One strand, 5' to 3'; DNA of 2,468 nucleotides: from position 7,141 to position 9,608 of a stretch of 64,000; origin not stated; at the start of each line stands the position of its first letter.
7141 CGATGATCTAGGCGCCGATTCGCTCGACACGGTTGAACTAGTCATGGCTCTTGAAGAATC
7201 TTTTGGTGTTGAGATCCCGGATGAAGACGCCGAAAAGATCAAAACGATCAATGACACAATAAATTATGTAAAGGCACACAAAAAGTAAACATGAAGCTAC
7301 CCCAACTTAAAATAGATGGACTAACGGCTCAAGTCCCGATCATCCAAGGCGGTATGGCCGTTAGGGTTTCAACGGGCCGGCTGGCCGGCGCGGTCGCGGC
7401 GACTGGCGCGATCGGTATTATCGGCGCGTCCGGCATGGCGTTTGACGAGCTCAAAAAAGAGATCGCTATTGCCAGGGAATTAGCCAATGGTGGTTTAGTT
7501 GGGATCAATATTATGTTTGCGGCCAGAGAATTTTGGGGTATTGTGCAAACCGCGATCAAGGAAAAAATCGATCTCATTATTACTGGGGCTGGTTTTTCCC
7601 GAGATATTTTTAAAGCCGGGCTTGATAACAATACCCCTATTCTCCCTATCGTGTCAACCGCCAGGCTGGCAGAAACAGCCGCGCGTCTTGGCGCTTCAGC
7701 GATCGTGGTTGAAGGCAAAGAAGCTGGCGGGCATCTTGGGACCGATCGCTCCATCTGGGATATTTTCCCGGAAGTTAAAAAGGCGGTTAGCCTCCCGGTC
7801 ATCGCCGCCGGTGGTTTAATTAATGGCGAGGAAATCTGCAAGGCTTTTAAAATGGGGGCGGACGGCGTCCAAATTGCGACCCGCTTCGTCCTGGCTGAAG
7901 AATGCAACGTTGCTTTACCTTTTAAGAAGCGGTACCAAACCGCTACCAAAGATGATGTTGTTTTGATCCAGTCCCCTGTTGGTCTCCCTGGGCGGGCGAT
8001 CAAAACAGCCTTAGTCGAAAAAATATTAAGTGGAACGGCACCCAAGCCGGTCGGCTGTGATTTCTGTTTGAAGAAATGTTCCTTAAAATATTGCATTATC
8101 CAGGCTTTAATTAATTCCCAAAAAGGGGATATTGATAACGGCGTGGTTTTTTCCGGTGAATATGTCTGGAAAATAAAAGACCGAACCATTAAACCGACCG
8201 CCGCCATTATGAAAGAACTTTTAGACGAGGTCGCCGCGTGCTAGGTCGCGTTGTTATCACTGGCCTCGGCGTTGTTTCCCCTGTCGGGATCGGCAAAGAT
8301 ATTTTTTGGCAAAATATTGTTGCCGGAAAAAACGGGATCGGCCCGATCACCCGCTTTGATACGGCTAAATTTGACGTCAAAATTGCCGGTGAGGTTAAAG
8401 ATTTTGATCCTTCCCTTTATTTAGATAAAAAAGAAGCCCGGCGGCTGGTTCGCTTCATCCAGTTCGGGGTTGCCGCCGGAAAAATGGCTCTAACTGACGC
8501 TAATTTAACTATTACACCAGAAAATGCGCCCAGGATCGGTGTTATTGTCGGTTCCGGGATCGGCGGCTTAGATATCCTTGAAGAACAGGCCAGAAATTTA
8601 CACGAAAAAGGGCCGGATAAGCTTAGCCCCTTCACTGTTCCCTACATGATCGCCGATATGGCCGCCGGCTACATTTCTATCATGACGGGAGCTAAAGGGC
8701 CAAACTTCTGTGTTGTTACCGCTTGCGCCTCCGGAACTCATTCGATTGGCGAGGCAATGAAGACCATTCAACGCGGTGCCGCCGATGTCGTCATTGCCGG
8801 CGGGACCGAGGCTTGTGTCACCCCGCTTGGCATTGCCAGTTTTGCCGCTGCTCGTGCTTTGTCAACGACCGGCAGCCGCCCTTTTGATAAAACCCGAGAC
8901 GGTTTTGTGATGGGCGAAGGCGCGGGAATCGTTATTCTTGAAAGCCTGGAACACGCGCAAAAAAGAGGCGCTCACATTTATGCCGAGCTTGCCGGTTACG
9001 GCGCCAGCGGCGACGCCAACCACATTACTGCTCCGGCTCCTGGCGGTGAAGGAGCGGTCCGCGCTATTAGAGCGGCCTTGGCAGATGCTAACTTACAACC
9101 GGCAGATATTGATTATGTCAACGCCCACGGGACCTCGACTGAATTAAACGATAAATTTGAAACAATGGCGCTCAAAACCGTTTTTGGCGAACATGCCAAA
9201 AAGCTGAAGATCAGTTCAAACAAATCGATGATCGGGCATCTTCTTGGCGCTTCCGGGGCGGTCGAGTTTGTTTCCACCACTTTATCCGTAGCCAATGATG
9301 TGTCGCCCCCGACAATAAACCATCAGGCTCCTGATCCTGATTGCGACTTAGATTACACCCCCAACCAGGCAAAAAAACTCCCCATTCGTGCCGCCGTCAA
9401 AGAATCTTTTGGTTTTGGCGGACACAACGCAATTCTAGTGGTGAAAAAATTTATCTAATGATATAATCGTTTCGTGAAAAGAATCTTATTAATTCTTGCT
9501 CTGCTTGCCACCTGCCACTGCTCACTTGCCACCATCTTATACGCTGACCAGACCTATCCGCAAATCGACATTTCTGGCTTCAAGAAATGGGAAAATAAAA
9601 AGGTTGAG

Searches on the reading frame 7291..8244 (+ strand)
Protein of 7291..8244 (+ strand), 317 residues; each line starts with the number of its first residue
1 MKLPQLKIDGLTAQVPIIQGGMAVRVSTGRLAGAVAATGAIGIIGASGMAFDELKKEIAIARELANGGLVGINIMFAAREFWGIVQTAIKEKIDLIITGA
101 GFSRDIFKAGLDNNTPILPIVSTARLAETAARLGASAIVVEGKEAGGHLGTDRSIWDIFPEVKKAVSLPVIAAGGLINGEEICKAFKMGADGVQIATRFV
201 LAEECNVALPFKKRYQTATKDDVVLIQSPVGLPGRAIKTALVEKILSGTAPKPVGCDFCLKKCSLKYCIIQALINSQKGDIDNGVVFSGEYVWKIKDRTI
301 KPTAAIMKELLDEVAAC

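Call 26: search_protein_families(library=pfam, proteins=[window:7291-8244:+], max_evalue=0.01)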
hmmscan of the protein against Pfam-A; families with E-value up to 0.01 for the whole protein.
window:7291-8244:+ (317 aa): 8 families
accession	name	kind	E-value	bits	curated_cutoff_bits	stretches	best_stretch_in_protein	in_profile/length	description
PF03060.21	NMO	-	2.2e-47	162.5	28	2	74-311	96-329/331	Nitronate monooxygenase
PF01070.24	FMN_dh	-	1e-07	31.8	24.9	1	121-202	226-308/350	FMN-dependent dehydrogenase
PF00478.31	IMPDH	-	4.4e-05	23.1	25.6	0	161-205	201-245/345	IMP dehydrogenase / GMP reductase domain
PF00977.27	His_biosynth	-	0.00011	22.2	23.6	1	122-199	147-222/228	Histidine biosynthesis protein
PF01645.23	Glu_synthase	-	0.00013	21.7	20.4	1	169-208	277-316/369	Conserved region in glutamate synthase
PF01081.25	Aldolase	-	0.001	19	27.8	0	96-162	84-149/196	KDPG and KHG aldolase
PF05690.20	ThiG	-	0.0017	18.2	23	1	126-204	136-212/247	Thiazole biosynthesis protein ThiG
PF01207.24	Dus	-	0.0017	17.9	20.4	1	124-196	141-214/311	Dihydrouridine synthase (Dus)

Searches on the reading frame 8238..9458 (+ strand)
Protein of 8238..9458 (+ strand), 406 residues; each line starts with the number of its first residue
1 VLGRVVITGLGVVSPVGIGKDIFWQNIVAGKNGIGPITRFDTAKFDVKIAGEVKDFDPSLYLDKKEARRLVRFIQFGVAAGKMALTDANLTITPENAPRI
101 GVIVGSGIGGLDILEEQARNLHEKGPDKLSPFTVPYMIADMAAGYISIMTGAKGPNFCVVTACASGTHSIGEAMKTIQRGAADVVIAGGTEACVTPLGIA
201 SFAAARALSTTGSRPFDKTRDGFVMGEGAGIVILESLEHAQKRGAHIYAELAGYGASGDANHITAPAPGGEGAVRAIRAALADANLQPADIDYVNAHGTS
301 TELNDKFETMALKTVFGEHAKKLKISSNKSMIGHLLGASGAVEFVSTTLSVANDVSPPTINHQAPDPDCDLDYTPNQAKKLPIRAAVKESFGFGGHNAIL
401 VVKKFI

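Call 38: search_protein_families(library=pfam, proteins=[window:8238-9458:+], max_evalue=0.01)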
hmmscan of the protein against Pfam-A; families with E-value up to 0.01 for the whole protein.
window:8238-9458:+ (406 aa): 3 families
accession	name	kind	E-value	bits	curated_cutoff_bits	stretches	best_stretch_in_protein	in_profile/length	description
PF00109.32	ketoacyl-synt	-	7e-59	199.9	20.8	1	4-240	3-252/252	Beta-ketoacyl synthase, N-terminal domain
PF02801.28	Ketoacyl-synt_C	-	8e-40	136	20.8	1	248-362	1-118/119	Beta-ketoacyl synthase, C-terminal domain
PF00108.29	Thiolase_N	-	1.3e-05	25.2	26.4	1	156-192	78-114/260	Thiolase, N-terminal domain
